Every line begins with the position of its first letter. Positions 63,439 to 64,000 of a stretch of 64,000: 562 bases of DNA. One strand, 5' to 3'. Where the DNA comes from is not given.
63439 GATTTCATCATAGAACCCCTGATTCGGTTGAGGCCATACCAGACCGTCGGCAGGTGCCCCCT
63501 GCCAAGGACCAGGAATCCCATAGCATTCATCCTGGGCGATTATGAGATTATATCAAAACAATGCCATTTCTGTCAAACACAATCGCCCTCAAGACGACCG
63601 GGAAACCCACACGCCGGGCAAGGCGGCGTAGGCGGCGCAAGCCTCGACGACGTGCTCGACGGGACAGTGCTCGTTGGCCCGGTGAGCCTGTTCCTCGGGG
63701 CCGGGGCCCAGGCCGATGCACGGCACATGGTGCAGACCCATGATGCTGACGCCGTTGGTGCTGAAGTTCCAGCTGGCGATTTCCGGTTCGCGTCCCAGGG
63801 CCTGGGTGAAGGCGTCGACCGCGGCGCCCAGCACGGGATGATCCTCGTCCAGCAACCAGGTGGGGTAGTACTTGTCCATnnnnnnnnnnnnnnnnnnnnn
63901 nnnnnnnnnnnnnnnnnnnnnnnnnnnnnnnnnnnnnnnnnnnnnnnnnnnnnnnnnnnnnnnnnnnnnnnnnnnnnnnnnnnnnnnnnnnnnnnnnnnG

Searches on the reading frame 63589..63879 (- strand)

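Call 12: search_protein_families(library=pfam, proteins=[window:63589-63879:-])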
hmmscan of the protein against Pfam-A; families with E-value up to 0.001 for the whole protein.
window:63589-63879:- (96 aa): 1 family
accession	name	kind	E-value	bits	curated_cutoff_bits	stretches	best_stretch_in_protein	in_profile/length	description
PF01546.33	Peptidase_M20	-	1.3e-06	29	24.6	1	6-87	123-203/206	Peptidase family M20/M25/M40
